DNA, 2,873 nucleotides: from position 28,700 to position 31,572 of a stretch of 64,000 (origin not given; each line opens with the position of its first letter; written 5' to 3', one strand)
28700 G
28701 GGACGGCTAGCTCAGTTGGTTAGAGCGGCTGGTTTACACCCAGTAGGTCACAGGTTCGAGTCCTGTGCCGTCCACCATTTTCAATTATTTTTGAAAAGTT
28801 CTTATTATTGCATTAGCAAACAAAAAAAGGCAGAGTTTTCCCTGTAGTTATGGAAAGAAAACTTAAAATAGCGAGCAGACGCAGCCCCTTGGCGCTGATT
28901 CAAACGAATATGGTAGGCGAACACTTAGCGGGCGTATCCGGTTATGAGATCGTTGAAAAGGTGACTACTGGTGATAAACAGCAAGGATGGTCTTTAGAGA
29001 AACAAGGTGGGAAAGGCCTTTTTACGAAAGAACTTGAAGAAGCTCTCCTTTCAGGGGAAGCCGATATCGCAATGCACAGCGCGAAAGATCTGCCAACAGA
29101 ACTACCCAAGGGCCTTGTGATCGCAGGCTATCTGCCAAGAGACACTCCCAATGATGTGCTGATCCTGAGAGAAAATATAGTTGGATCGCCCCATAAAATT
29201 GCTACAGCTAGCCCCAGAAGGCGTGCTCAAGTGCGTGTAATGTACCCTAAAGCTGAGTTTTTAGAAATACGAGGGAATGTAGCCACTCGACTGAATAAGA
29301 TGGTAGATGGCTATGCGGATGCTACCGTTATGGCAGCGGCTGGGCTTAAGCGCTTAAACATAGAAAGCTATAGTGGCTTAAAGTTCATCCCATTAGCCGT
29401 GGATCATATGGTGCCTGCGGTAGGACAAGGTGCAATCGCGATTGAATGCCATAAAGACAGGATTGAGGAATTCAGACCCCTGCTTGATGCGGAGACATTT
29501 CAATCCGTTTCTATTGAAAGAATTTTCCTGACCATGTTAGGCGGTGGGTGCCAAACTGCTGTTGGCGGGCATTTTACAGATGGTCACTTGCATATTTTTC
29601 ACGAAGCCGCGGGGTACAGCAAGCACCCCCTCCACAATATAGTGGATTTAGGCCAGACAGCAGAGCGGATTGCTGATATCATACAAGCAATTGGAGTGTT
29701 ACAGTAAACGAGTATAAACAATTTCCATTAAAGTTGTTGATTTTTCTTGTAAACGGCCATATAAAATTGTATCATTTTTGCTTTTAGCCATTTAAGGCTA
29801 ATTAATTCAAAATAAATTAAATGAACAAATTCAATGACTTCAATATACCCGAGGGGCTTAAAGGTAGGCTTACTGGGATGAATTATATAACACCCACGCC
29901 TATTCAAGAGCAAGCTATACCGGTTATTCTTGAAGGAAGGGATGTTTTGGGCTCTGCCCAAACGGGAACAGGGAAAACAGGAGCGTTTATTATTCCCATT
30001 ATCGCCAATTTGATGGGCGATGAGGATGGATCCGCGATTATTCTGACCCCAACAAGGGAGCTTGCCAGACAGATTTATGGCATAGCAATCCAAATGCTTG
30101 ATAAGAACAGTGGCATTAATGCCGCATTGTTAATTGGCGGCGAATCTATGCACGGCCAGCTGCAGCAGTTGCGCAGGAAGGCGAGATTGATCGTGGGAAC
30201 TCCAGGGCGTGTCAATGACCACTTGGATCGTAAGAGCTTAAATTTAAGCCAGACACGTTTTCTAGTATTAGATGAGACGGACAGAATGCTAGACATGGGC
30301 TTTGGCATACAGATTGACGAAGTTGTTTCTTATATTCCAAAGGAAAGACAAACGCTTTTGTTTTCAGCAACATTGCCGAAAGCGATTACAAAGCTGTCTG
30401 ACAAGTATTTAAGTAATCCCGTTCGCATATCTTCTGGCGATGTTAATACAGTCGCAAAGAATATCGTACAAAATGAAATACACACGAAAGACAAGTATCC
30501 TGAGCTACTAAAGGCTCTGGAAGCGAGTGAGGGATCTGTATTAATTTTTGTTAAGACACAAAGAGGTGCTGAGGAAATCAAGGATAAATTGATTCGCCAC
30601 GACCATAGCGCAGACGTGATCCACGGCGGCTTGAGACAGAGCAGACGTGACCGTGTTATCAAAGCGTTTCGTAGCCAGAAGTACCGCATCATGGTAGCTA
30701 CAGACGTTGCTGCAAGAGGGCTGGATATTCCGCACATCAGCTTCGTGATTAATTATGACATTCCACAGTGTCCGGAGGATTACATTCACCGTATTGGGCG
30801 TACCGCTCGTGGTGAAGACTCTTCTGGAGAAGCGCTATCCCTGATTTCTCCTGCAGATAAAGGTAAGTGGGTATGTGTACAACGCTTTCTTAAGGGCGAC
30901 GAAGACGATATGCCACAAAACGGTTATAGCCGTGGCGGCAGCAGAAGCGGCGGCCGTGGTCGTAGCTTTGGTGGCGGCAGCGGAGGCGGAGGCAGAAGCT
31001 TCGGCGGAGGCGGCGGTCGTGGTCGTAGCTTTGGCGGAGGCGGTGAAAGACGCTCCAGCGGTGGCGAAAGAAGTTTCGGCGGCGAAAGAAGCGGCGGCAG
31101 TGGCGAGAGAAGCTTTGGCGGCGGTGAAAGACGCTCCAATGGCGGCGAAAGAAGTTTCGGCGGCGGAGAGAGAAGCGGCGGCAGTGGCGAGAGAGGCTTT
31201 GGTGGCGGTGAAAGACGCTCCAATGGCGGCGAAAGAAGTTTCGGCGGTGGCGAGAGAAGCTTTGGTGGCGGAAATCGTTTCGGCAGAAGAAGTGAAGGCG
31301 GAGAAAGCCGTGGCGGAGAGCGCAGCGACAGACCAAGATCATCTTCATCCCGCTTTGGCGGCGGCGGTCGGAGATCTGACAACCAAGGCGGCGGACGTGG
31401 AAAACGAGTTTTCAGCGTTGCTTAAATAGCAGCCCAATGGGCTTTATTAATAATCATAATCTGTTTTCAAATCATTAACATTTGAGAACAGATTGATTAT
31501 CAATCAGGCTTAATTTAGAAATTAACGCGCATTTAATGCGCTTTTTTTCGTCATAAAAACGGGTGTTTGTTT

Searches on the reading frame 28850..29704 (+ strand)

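Call 12: search_protein_families(library=ncbifam, proteins=[window:28850-29704:+], max_evalue=0.00001)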
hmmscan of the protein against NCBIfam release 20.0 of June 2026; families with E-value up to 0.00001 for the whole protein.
window:28850-29704:+ (285 aa): 2 families
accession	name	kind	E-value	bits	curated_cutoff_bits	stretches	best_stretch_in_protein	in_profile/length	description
TIGR00212.1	hemC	equivalog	1.9e-72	243.8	164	1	5-244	1-247/293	hydroxymethylbilane synthase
NF002202.0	PRK01066.1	equivalog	3.1e-30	105.2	251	1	3-212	19-226/241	hydroxymethylbilane synthase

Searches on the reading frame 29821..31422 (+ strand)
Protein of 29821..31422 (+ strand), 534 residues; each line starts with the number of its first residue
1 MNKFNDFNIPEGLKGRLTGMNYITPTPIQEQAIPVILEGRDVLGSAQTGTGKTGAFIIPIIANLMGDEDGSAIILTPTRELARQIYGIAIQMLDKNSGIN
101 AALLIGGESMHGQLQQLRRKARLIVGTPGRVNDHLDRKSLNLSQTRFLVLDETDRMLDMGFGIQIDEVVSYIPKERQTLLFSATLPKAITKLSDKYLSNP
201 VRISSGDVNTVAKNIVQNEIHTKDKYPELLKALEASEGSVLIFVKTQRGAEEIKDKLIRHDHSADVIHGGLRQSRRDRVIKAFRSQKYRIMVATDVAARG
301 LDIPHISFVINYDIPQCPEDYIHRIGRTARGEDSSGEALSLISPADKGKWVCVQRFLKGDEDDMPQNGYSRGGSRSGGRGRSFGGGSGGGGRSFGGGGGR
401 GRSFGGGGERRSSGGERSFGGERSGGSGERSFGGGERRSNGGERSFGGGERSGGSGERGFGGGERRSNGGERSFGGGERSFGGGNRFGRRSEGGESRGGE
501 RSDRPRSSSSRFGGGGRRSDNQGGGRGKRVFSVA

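Call 12: search_protein_families(library=ncbifam, proteins=[window:29821-31422:+], max_evalue=0.00001)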
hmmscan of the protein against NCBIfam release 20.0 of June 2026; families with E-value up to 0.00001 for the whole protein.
window:29821-31422:+ (534 aa): 38 families (the best 25 are shown)
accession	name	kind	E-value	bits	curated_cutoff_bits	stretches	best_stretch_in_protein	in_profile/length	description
NF053631.1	RNA_helic_CshA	equivalog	7.5e-106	354.6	646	1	4-354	1-353/434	degradosome RNA helicase CshA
NF008744.0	PRK11776.1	equivalog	7.4e-101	338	524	1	2-357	4-361/460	ATP-dependent RNA helicase DbpA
NF053711.1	RNA_heli_RhlE1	exception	6.4e-91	305.3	750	1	4-346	3-351/434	RNA helicase RhlE1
NF007882.0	PRK10590.1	equivalog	8.6e-90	301.8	743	1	21-418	20-421/456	ATP-dependent RNA helicase RhlE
NF053636.1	DDHlcsCsdAPsy1082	equivalog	1.7e-89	300.7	890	1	4-504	5-506/512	DEAD/DEAH box helicase CsdA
NF053710.1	RNA_heli_RhlE2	exception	4.1e-87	293.1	925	1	7-356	6-367/635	RNA helicase RhlE2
NF008394.0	PRK11192.1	equivalog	1.2e-83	281.4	507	1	2-358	3-367/441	ATP-dependent RNA helicase SrmB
NF008642.0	PRK11634.1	equivalog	4.4e-80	269.8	989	1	4-345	8-352/628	DEAD/DEAH family ATP-dependent RNA helicase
NF002340.1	PRK01297.1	equivalog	1.1e-72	244.8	564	1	3-346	2-357/372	ATP-dependent RNA helicase RhlB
NF003419.0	PRK04837.1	equivalog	1.2e-70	238.4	588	1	2-341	9-359/424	ATP-dependent RNA helicase RhlB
NF003390.0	PRK04537.1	equivalog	2e-65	222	732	1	4-341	11-360/572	ATP-dependent RNA helicase RhlB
NF010337.0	PRK13766.1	equivalog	3e-20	71.9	610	2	228-341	355-476/781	Hef nuclease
TIGR01389.1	recQ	equivalog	4.8e-20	71.5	640.2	1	26-346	15-332/591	DNA helicase RecQ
TIGR04121.1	DEXH_lig_assoc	equivalog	9.7e-18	63.3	850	1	24-338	13-353/804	ligase-associated DNA damage response DEXH box helicase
TIGR00614.1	recQ_fam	subfamily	3.1e-17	62.5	219.8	1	27-346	14-334/470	RecQ family ATP-dependent DNA helicase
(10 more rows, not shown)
